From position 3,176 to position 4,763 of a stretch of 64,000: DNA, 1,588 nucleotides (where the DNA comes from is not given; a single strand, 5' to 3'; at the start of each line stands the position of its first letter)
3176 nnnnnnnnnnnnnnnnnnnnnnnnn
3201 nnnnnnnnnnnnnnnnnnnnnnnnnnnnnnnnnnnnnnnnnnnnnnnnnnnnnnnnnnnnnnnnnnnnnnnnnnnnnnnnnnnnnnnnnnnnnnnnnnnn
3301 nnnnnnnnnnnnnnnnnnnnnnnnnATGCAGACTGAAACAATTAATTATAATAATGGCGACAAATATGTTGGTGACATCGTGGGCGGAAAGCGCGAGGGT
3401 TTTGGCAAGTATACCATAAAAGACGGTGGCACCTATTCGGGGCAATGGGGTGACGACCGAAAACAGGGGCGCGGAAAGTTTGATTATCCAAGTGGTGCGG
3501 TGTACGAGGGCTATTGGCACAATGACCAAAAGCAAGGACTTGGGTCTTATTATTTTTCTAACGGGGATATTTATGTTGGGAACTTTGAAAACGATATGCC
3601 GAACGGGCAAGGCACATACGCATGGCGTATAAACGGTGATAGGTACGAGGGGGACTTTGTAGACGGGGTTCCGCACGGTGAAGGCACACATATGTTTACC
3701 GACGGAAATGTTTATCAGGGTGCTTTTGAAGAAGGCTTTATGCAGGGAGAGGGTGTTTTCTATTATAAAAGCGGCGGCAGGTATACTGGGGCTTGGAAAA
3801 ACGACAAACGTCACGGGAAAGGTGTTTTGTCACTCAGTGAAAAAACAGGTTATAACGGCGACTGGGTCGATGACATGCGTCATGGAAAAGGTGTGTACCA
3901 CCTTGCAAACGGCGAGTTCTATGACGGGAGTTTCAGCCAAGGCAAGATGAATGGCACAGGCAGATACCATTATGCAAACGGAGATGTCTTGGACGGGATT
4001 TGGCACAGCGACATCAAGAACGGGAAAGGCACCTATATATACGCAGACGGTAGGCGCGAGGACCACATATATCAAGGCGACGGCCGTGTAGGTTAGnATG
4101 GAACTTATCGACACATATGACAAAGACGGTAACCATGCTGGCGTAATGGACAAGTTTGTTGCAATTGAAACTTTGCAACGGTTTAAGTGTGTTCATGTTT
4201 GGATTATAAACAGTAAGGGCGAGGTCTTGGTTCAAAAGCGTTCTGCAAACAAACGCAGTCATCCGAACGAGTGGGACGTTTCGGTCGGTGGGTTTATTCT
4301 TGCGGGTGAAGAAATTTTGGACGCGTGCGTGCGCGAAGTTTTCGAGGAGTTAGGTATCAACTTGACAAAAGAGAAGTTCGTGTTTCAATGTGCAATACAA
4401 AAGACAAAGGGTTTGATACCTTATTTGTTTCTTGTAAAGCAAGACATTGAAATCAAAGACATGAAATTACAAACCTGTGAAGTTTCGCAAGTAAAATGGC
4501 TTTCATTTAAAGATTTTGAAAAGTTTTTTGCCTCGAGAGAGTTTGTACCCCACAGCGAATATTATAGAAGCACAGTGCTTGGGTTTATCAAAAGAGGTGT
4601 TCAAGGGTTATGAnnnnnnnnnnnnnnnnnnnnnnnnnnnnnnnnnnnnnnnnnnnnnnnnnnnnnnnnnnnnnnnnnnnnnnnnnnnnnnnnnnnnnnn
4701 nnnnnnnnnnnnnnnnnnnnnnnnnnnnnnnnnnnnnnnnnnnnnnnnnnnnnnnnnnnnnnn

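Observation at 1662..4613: ClpX paralog stripped of Zn finger, GYVG pore loop and IGF loop, coupled to a MORN-repeat protein and bracketed by two Nudix genes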

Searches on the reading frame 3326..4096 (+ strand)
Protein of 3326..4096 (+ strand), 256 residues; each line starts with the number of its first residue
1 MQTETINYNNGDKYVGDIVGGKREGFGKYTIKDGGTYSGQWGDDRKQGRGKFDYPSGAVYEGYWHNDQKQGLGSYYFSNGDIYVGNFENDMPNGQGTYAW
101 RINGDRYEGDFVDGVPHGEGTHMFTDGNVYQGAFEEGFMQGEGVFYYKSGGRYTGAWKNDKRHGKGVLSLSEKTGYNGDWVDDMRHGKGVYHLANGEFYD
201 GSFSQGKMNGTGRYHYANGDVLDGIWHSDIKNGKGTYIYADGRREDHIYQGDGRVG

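Call 3: search_protein_families(library=pfam, proteins=[window:3326-4096:+], max_evalue=0.01)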
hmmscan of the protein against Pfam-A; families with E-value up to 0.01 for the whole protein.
window:3326-4096:+ (256 aa): 1 family
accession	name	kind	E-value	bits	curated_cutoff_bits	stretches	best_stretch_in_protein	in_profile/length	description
PF02493.26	MORN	-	1.9e-57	188.2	22.5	10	176-196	1-21/23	MORN repeat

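Call 4: search_protein_families(library=ncbifam, proteins=[window:3326-4096:+], max_evalue=0.01)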
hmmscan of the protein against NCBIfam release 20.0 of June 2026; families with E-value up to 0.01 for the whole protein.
window:3326-4096:+ (256 aa): 0 families

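Call 17: search_protein_families(library=padloc, proteins=[window:3326-4096:+], max_evalue=0.01)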
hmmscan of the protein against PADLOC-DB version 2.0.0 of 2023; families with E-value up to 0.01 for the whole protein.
window:3326-4096:+ (256 aa): 0 families

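Call 41: find_homologous_proteins(query=window:3326-4096:+, max_evalue=1e-10)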
Query window:3326-4096:+ (256 aa): 660 proteins with E <= 1e-10 among 1059 candidates; the best 120 are listed.
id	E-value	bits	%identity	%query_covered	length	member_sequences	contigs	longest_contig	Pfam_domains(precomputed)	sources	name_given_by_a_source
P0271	5.1e-50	189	38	75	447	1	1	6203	PF02493.27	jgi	-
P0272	8.8e-48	181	34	89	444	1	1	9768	PF02493.27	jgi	jgi:hypothetical protein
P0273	1.1e-47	181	33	91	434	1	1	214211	PF02493.27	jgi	-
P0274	5.6e-46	176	35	87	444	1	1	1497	PF02493.27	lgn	-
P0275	3.7e-43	166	33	76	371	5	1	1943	PF02493.27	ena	-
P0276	2.6e-42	164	36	90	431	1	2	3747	PF02493.27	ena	-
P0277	3.1e-41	160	39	90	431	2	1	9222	PF02493.27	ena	-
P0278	4.8e-41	159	31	93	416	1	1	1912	PF02493.27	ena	-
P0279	6.0e-39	153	50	53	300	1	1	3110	PF02493.27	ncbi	-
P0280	6.1e-39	152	30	94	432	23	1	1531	PF02493.27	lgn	-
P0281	1.8e-38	151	38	82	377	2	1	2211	PF02493.27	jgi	jgi:hypothetical protein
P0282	3.3e-38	150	33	88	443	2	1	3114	PF02493.27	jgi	jgi:hypothetical protein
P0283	1.1e-37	148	39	85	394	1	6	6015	PF02493.27,PF01582.26,PF13676.12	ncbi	ncbi:MAG: TIR domain-containing protein [Rikenellaceae bacterium]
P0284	4.8e-37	146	39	75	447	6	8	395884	PF02493.27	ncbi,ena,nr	ncbi:MAG: hypothetical protein IJ442_02895 [Bacteroidaceae bacterium]|nr:hypothetical protein [Bacte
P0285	5.1e-37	146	36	75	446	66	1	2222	PF02493.27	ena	-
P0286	7.4e-37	146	36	84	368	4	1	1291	PF02493.27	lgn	-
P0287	4.1e-36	143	35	73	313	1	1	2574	PF02493.27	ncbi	-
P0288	4.7e-36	143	36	74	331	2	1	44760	PF02493.27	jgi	jgi:hypothetical protein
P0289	6.4e-36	143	29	94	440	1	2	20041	PF02493.27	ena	-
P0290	1.4e-35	141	33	86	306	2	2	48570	PF02493.27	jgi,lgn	jgi:hypothetical protein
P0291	3.0e-35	140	37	92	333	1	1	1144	PF02493.27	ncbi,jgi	jgi:hypothetical protein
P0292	5.1e-35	140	31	96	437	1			PF02493.27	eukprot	eukprot:TRINITY_DN6485_c0_g2_i3.p1 TRINITY_DN6485_c0_g2~~TRINITY_DN6485_c0_g2_i3.p1 ORF type:complet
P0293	1.0e-34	139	32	89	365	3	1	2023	PF02493.27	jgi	jgi:hypothetical protein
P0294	1.1e-34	139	31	91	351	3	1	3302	PF02493.27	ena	-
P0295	2.5e-34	137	28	93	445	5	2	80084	PF02493.27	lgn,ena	-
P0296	3.3e-34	137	35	91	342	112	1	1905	PF02493.27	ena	-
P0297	3.9e-34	137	38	70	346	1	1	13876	PF02493.27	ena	-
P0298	4.5e-34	137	39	65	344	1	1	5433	PF25973.1,PF02493.27,PF25917.1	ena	-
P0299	5.6e-34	136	35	76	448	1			PF02493.27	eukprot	eukprot:GSChrysophyteH2.ASY1.ANO1.1766.1 assembled CDS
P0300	6.5e-34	136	30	97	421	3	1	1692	PF02493.27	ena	-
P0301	6.9e-34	136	43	54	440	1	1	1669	PF02493.27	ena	-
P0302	8.0e-34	136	44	53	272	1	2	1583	PF02493.27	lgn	-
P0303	9.5e-34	135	35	93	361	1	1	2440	PF02493.27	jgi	-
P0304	1.7e-33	135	34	88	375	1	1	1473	PF02493.27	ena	-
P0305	1.9e-33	134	34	88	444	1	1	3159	PF02493.27,PF00730.32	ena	-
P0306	2.1e-33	134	37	68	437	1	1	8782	PF02493.27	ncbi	-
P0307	2.5e-33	134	34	80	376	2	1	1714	PF02493.27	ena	-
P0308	3.3e-33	134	36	85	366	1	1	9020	PF02493.27,PF07833.17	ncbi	ncbi:MAG: stalk domain-containing protein [Methanobacterium sp.]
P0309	4.3e-33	133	40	53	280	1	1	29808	PF02493.27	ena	-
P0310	4.7e-33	133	35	87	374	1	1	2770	PF02493.27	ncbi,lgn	-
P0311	6.5e-33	133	41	71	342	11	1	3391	PF02493.27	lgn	-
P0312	8.5e-33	132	31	86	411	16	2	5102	PF02493.27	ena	-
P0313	1.2e-32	132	32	82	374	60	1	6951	PF02493.27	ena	-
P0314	1.5e-32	131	33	91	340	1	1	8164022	PF02493.27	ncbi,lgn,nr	ncbi:MAG: hypothetical protein R8P61_14175 [Bacteroidia bacterium]|nr:hypothetical protein [Bacteroi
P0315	2.0e-32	131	31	86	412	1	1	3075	PF02493.27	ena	-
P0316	2.1e-32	131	35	68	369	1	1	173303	PF02493.27,PF07833.17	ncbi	-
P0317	2.7e-32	131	31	79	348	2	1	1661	PF02493.27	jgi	-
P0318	3.0e-32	131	32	70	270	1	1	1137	PF02493.27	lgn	-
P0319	3.8e-32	130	30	84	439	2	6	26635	PF02493.27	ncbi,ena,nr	ncbi:MAG: hypothetical protein IKH22_03685 [Prevotella sp.]|nr:hypothetical protein [Prevotella sp.]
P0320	4.1e-32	130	39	78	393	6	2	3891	PF02493.27,PF13676.12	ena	-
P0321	4.8e-32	130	36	83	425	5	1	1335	PF02493.27,PF12937.13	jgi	-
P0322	5.7e-32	130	42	56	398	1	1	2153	PF02493.27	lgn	-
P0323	1.3e-31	128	30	93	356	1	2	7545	PF02493.27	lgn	-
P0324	1.6e-31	128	34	92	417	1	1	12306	PF02493.27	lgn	-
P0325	2.1e-31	128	36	63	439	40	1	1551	PF02493.27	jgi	-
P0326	3.9e-31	127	35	89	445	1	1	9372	PF02493.27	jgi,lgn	-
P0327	4.6e-31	127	33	96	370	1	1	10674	PF02493.27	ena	-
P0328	5.1e-31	126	36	84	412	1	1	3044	PF02493.27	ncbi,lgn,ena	-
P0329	5.9e-31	126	30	95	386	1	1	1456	PF02493.27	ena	-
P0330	5.9e-31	126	35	81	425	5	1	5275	PF02493.27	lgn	-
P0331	6.6e-31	126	35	60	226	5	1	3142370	PF02493.27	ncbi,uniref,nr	ncbi:unnamed protein product [Pocillopora meandrina]|uniref:Radial spoke head 1 homolog n=1 Tax=Poci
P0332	6.7e-31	126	36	87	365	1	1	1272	PF02493.27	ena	-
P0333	7.9e-31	126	36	86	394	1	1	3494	PF02493.27,PF02368.25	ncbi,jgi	-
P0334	8.3e-31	126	44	53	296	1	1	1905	PF02493.27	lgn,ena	-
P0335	9.7e-31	126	39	62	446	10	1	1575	PF02493.27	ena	-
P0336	1.2e-30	125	34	95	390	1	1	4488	PF02493.27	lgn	-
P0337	1.2e-30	125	37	61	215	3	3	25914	PF02493.27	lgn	-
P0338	1.3e-30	125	34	82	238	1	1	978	PF02493.27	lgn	-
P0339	2.4e-30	124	40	78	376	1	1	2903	PF02493.27,PF27579.1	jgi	jgi:hypothetical protein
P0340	3.7e-30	124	39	62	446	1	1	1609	PF02493.27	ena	-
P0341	3.7e-30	124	39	62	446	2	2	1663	PF02493.27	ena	-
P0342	5.1e-30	123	35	75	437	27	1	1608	PF02493.27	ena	-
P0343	6.0e-30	123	36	82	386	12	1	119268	PF02493.27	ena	-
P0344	8.5e-30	122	37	78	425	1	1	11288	PF02493.27,PF00612.34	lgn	-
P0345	8.8e-30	122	36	66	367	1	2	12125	PF02493.27,PF19854.5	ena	-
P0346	9.7e-30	122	39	62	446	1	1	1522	PF02493.27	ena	-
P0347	1.1e-29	122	41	62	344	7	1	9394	PF02493.27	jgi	-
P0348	1.1e-29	122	31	84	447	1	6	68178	PF02493.27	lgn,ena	-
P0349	1.4e-29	122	40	59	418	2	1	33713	PF02493.27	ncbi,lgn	-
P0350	1.5e-29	122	35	77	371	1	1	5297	PF02493.27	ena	-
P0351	1.8e-29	121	35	65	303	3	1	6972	PF02493.27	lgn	-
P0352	1.9e-29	121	31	96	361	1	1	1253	PF02493.27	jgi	jgi:hypothetical protein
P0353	2.0e-29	121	36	78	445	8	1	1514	PF02493.27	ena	-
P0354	2.7e-29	121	34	80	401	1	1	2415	PF02493.27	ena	-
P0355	3.0e-29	121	37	80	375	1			PF02493.27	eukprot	eukprot:TRINITY_DN6104_c0_g1_i1.p1 TRINITY_DN6104_c0_g1~~TRINITY_DN6104_c0_g1_i1.p1 ORF type:complet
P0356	5.0e-29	120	35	69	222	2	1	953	PF02493.27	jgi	-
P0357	5.2e-29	120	36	80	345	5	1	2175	PF02493.27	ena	-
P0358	6.6e-29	120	28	94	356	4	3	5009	PF02493.27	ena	-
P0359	8.9e-29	119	32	67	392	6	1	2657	PF02493.27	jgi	jgi:hypothetical protein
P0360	1.8e-28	118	41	63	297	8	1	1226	PF02493.27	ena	-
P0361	2.5e-28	118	30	71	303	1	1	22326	PF02493.27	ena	-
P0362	3.3e-28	117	35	70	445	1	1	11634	PF02493.27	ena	-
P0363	3.6e-28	117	35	65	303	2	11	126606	PF02493.27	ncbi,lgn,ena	-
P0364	4.0e-28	117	31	90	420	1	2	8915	PF02493.27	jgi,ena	-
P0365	4.9e-28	117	36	78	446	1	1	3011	PF02493.27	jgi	jgi:hypothetical protein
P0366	5.8e-28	116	37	82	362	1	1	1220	PF02493.27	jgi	-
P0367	8.0e-28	116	31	87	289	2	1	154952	PF02493.27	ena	-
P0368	8.3e-28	116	33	77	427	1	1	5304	PF02493.27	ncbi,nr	ncbi:MAG: hypothetical protein MI867_22130 [Pseudomonadales bacterium]|nr:hypothetical protein [Pseu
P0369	8.5e-28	116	33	92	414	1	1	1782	PF02493.27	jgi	jgi:hypothetical protein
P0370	8.8e-28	116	40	66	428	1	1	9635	PF02493.27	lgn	-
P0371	1.1e-27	115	40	65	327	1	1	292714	PF02493.27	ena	-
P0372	1.2e-27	115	40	73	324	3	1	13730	PF02493.27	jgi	jgi:hypothetical protein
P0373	1.3e-27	115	31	91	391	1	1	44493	PF02493.27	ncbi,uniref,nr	ncbi:Aste57867_18854 [Aphanomyces stellatus]|uniref:Aste57867_18854 protein n=1 Tax=Aphanomyces stel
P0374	1.3e-27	115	34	78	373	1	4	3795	PF02493.27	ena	-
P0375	2.4e-27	114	29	79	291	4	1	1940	PF02493.27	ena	-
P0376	2.7e-27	114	31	83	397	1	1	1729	PF02493.27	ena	-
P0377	2.8e-27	114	39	70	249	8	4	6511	PF02493.27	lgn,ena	-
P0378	3.1e-27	114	44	59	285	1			PF02493.27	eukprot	eukprot:gene4420-6249_t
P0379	3.2e-27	114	39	74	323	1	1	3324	PF02493.27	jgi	jgi:hypothetical protein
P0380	4.4e-27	114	35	66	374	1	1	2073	PF02493.27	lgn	-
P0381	6.2e-27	113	32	76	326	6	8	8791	PF02493.27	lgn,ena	-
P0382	6.3e-27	113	34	79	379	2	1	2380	PF02493.27,PF13676.12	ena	-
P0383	6.4e-27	113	40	45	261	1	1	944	PF02493.27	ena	-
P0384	6.5e-27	113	29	92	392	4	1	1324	PF02493.27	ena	-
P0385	7.9e-27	113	36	76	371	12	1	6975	PF02493.27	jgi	-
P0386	9.2e-27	113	39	76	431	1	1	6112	PF02493.27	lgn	-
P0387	1.0e-26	112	38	69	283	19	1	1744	PF02493.27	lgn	-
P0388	1.1e-26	112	42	68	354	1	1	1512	PF02493.27,PF13676.12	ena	-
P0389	1.1e-26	112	38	81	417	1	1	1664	PF17123.12,PF00097.32,PF02493.27,PF14634.13,PF13923.13,PF12678.14,PF13445.13,PF13639.13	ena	-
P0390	1.2e-26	112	37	61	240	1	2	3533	PF02493.27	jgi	jgi:hypothetical protein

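Call 52: predict_structure(alignment_id=A4)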
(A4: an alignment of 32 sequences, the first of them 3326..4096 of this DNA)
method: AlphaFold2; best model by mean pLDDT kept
length: 256 residues; sequences in the alignment: 32
mean_pLDDT: 97.7   pTM: 0.89
mean pLDDT of the five models: 97.7, 97.6, 97.5, 97.4, 97.3
residues with pLDDT >= 90: 253; 70-90: 2; 50-70: 1; < 50: 0
segments of 3 or more residues with pLDDT < 50: none
pLDDT, mean of each block of 10 residues (from residue 1): 93 97 97 98 98 98 98 98 98 98 98 98 98 98 98 99 98 98 98 98 98 98 98 98 98 90
secondary structure, 60 per line:
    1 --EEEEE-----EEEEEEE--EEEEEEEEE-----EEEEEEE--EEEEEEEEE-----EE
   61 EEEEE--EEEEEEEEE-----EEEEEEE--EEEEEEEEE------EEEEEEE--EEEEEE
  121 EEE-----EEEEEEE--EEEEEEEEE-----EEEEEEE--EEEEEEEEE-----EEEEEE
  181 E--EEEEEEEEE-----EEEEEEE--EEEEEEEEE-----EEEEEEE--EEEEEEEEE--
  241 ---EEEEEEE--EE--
elements in order: E3-7 E13-19 E22-30 E36-42 E45-53 E59-65 E68-76 E82-88 E91-99 E106-112 E115-123 E129-135 E138-146 E152-158 E161-169 E175-181 E184-192 E198-204 E207-215 E221-227 E230-238 E244-250

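Call 55: fold_search(model_id=the predicted structure, library=pdb)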
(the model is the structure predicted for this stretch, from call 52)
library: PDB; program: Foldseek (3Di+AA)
matches with E <= 10: 830; with E <= 0.001: 83
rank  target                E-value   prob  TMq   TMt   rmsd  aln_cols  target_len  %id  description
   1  6t6q_BBB              7.4e-22  1.00  0.60  0.72   6.0       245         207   33  Crystal structure of Toxoplasma gondii Morn1 (extended conformation). (released 2020-11-18)
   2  6t6q_AAA              1.3e-21  1.00  0.64  0.77   5.2       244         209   33  Crystal structure of Toxoplasma gondii Morn1 (extended conformation). (released 2020-11-18)
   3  6t4r_CCC              1.5e-20  1.00  0.58  0.68   5.0       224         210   35  Crystal structure of Trypanosoma brucei Morn1 (released 2020-11-18)
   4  6t4r_AAA              2.1e-20  1.00  0.59  0.68   5.0       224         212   35  Crystal structure of Trypanosoma brucei Morn1 (released 2020-11-18)
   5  6t69                  3.1e-20  1.00  0.59  0.70   5.1       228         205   35  Crystal structure of Toxoplasma gondii Morn1(V shape) (released 2020-11-18)
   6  6t4d                  2.4e-19  1.00  0.64  0.79   4.0       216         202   34  Crystal structure of Plasmodium falciparum Morn1 (released 2020-11-18)
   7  6t68_A                5.0e-19  1.00  0.59  0.74   4.7       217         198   35  Crystal structure of Trypanosoma brucei Morn1 (released 2020-11-18)
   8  6t68_B                1.3e-18  1.00  0.58  0.73   4.8       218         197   34  Crystal structure of Trypanosoma brucei Morn1 (released 2020-11-18)
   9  7sqc_V1               2.4e-16  1.00  0.64  0.85   1.9       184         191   28  Ciliary C1 central pair apparatus isolated from Chlamydomonas reinhardtii (released 2022-04-13)
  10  7sqc_V0               3.9e-16  1.00  0.52  0.65   4.9       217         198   29  Ciliary C1 central pair apparatus isolated from Chlamydomonas reinhardtii (released 2022-04-13)
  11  9uo9                  3.9e-15  1.00  0.62  0.61   4.3       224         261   27  Structure of mouse Junctophilin-2 (released 2026-01-21)
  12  8j07_A                1.8e-14  1.00  0.58  0.70   1.7       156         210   35  96nm repeat of human respiratory doublet microtubule and associated axonemal complexes (released 2023-07-26)
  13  7rxe                  2.6e-14  1.00  0.70  0.58   4.0       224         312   32  Crystal structure of junctophilin-2 (released 2022-02-23)
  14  7jtk_S                2.6e-14  1.00  0.62  0.79   4.6       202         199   31  Radial spoke 1 isolated from Chlamydomonas reinhardtii (released 2020-12-16)
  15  8wzb_F                3.0e-14  1.00  0.54  0.72   5.8       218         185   25  RS head-neck monomer (released 2024-02-07)
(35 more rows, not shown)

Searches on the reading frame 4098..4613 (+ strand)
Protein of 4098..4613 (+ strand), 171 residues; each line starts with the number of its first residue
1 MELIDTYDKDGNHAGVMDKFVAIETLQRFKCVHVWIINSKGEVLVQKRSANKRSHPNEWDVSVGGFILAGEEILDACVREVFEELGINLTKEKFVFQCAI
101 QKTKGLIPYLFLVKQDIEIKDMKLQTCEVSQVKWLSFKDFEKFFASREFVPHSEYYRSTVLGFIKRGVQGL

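Call 3: search_protein_families(library=pfam, proteins=[window:4098-4613:+], max_evalue=0.01)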
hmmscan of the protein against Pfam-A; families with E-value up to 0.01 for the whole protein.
window:4098-4613:+ (171 aa): 1 family
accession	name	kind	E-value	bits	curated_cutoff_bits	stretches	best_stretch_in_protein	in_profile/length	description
PF00293.34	NUDIX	-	3e-18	66.6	21.1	1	31-149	5-130/134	NUDIX domain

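Call 4: search_protein_families(library=ncbifam, proteins=[window:4098-4613:+], max_evalue=0.01)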
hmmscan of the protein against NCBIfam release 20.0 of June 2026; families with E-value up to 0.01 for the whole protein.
window:4098-4613:+ (171 aa): 19 families
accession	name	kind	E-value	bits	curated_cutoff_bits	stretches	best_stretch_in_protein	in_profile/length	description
NF002995.0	PRK03759.1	equivalog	2.3e-14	53.5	127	1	7-146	12-156/185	isopentenyl-diphosphate Delta-isomerase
NF011922.0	PRK15393.1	equivalog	7.4e-12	45.3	152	1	28-151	37-156/182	NUDIX hydrolase YfcD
NF041653.1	Nud_hyd_Meth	equivalog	7.9e-11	42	300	1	4-144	2-142/170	Nudix hydrolase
TIGR02150.1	IPP_isom_1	equivalog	1.2e-09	38.2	105.8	1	8-146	5-146/159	isopentenyl-diphosphate delta-isomerase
NF001938.0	PRK00714.1-5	equivalog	2.8e-09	36.6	116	1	21-89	5-76/172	RNA pyrophosphohydrolase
NF041652.1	Nud_hyd_Dein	equivalog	2.6e-08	34.3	200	1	32-148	16-135/152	Nudix hydrolase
NF006530.0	PRK08999.1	equivalog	1.3e-07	31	245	1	30-100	7-75/315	Nudix family hydrolase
TIGR00586.1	mutt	equivalog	1.2e-06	28.6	97.9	1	36-138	12-109/129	8-oxo-dGTP diphosphatase MutT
NF012016.0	PRK15472.1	equivalog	1.4e-06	28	95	1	30-91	4-64/141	nucleoside triphosphatase NudI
NF006961.0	PRK09438.1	equivalog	1.5e-05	24.5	103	1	31-96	10-70/151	dihydroneopterin triphosphate diphosphatase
NF007834.0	PRK10546.1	equivalog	3.1e-05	23.8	156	1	35-107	9-79/135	pyrimidine (deoxy)nucleoside triphosphate diphosphatase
NF003785.0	PRK05379.1-1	equivalog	7.2e-05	22.1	418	1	35-97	209-267/347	bifunctional nicotinamide-nucleotide adenylyltransferase/Nudix hydroxylase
NF001934.0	PRK00714.1-1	equivalog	9.4e-05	21.9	241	1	32-93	11-66/176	RNA pyrophosphohydrolase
NF001299.0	PRK00241.1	equivalog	0.00011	21.8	158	1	50-95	151-196/263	NAD(+) diphosphatase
NF008044.0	PRK10776.1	equivalog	0.00029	20.7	148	1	36-114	11-87/130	8-oxo-dGTP diphosphatase MutT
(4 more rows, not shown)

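Call 17: search_protein_families(library=padloc, proteins=[window:4098-4613:+], max_evalue=0.01)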
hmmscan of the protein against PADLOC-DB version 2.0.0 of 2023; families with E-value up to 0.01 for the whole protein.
window:4098-4613:+ (171 aa): 1 family
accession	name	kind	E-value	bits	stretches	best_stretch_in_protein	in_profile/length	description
PDLC04899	PDC-S07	-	1.5e-10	38.9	1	32-142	9-114/135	-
